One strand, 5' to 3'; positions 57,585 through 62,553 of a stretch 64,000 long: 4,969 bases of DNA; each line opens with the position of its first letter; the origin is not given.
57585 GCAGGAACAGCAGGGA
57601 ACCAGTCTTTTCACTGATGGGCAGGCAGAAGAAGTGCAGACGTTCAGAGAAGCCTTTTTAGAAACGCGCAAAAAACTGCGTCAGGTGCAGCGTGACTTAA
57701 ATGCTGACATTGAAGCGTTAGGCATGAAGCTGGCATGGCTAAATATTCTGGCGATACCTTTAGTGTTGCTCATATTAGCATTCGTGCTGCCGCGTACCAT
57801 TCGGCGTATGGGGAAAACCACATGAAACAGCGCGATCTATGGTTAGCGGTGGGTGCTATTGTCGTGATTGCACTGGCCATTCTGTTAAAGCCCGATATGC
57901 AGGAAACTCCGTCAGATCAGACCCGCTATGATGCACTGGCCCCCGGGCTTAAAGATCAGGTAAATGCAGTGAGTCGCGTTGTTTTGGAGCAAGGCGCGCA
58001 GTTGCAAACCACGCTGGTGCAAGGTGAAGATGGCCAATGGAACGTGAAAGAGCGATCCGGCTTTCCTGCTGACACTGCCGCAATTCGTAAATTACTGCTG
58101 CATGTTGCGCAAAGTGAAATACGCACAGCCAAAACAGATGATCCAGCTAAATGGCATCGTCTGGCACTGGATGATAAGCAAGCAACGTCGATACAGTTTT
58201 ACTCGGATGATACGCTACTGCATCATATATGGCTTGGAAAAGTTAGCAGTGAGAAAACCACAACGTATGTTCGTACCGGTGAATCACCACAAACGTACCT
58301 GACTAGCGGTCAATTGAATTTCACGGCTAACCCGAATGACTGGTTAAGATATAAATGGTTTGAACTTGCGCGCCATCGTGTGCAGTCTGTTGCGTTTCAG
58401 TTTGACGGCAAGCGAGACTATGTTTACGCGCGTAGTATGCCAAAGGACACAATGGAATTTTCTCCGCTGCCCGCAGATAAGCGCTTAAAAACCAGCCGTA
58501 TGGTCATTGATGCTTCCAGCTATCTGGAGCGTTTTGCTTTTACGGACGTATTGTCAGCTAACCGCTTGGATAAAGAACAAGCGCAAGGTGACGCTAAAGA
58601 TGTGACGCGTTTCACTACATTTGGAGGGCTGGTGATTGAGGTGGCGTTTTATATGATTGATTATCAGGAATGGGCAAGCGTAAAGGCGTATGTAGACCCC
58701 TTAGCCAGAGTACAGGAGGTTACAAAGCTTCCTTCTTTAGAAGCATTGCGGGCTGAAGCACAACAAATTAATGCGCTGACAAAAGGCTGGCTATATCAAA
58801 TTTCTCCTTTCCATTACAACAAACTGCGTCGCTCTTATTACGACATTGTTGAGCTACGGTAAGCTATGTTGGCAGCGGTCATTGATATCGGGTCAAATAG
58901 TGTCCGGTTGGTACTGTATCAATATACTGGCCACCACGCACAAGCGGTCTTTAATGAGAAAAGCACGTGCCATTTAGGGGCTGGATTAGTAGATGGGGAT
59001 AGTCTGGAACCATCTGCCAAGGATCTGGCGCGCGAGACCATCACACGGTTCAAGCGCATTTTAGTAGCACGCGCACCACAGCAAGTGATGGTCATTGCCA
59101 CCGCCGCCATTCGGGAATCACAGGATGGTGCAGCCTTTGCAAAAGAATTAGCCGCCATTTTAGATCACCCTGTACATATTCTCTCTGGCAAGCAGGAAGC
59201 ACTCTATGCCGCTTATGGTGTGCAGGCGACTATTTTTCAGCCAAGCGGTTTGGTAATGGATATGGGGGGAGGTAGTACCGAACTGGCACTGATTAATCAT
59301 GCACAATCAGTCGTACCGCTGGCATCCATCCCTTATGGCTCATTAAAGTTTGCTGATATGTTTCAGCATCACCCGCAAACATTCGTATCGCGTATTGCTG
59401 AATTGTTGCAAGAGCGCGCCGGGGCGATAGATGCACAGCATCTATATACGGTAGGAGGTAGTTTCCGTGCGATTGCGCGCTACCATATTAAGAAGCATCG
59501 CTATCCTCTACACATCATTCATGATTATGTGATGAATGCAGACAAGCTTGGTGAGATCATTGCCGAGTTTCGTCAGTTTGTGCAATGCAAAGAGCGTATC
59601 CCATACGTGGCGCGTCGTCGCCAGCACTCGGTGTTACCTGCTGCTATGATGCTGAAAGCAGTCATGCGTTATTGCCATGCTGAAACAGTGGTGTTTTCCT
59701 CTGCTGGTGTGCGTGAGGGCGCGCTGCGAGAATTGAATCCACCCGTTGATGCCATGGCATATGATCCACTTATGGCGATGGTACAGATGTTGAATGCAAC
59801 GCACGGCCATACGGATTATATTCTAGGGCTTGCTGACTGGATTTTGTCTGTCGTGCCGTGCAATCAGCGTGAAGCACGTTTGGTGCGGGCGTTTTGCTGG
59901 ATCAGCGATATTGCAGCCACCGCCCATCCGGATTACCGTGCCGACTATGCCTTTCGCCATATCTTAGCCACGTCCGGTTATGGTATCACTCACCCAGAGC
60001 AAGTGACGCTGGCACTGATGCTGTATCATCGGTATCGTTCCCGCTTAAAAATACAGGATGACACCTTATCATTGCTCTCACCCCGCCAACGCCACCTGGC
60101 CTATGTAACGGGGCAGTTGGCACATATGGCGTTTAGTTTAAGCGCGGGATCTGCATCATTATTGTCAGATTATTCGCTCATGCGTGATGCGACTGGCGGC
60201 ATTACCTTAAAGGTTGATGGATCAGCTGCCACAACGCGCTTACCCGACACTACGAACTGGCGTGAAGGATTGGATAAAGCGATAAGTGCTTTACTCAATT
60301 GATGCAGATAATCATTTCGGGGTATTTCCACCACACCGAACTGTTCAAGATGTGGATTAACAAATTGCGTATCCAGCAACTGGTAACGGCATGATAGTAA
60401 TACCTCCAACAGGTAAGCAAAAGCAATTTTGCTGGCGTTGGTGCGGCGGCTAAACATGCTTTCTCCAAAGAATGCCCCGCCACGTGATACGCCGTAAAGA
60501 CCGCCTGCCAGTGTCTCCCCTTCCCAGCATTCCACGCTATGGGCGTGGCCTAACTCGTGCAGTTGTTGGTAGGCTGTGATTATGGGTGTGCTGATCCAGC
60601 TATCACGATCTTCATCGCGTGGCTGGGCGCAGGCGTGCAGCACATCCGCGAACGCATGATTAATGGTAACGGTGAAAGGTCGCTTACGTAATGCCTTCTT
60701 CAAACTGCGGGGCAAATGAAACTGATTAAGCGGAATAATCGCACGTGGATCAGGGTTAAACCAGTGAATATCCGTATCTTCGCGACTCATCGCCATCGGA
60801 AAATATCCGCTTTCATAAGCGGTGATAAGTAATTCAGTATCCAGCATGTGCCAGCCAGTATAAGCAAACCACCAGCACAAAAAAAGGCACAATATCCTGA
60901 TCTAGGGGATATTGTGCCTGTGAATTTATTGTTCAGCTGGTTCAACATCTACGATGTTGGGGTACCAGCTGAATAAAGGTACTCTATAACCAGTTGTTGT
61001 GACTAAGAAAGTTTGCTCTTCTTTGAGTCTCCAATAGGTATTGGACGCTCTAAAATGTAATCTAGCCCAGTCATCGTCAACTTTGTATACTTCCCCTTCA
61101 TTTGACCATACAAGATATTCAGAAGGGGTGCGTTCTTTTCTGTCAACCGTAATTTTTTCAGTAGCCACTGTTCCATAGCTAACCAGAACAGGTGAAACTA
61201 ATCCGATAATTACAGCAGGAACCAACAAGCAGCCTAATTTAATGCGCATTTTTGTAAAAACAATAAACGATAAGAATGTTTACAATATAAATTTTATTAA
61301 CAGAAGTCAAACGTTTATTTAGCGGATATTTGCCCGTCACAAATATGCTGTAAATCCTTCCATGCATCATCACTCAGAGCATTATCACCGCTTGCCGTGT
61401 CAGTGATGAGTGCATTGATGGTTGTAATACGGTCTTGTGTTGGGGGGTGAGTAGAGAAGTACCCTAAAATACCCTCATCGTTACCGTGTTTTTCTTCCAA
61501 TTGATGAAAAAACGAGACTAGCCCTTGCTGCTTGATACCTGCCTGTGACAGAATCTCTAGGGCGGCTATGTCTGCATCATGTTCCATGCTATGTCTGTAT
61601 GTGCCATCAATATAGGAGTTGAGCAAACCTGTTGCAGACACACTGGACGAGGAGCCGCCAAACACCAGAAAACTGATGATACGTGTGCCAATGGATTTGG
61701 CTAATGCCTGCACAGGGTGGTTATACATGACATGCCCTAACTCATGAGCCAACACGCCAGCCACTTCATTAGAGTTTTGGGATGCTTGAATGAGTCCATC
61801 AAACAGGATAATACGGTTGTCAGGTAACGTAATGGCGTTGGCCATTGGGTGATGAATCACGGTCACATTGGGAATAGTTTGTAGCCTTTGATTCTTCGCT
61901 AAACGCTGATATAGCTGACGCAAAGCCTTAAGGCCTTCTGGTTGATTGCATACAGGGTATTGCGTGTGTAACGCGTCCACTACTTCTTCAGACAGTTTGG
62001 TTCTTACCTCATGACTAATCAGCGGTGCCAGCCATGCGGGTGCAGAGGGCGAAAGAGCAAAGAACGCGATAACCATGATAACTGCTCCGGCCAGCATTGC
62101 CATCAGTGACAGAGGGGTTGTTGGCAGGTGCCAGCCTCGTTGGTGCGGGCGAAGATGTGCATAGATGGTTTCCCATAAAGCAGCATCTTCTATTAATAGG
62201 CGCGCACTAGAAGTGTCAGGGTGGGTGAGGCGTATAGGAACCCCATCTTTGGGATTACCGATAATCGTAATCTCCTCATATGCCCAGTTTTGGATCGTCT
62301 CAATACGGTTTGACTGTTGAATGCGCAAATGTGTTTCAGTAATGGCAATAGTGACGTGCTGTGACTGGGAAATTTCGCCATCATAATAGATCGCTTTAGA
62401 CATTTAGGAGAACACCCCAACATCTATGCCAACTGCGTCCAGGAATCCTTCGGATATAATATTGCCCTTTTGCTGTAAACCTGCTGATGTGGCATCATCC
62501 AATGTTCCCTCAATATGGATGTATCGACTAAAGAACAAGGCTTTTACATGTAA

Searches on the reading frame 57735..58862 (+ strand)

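Call 99: search_protein_families(library=pfam, proteins=[window:57735-58862:+], max_evalue=0.0001)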
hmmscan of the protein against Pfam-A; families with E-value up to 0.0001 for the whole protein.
window:57735-58862:+ (375 aa): 1 family
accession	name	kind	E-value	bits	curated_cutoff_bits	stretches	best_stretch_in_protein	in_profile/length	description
PF14238.11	DUF4340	-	8e-18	65.7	25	1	102-279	1-174/183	Domain of unknown function (DUF4340)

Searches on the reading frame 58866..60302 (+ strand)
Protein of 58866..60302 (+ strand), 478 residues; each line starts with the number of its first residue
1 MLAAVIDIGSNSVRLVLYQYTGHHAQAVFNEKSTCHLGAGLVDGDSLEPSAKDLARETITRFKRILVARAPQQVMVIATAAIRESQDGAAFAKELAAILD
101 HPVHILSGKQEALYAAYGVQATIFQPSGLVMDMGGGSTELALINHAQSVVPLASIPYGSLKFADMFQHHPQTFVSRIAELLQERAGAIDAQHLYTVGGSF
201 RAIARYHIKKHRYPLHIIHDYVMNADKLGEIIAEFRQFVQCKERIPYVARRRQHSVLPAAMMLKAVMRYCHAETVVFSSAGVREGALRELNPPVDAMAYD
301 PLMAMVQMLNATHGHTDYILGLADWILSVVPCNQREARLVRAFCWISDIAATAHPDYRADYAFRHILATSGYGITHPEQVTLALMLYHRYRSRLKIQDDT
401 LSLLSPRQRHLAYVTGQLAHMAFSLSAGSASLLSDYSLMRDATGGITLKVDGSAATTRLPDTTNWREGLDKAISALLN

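Call 99: search_protein_families(library=pfam, proteins=[window:58866-60302:+], max_evalue=0.0001)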
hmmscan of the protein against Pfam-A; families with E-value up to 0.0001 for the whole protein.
window:58866-60302:+ (478 aa): 3 families
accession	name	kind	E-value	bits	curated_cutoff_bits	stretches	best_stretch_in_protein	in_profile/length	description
PF02541.22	Ppx-GppA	-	3.3e-40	138.8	27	1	18-288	3-279/285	Ppx/GppA phosphatase family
PF21697.3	Ppx_C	-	1.1e-11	45.6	27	1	334-445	39-152/187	Exopolyphosphatase, C-terminal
PF06723.19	MreB_Mbl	-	8.7e-05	21.9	27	0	101-158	122-176/327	MreB/Mbl protein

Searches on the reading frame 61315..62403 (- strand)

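Call 99: search_protein_families(library=pfam, proteins=[window:61315-62403:-], max_evalue=0.0001)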
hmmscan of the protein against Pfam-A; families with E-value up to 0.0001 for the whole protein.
window:61315-62403:- (362 aa): 2 families
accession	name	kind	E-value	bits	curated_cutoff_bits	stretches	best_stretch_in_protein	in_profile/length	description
PF01435.24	Peptidase_M48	-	1.3e-24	87.5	20.3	1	160-331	6-184/186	Peptidase family M48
PF23368.1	DUF7092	-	1.8e-06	28.8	24.5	1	3-82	3-75/77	Domain of unknown function (DUF7092)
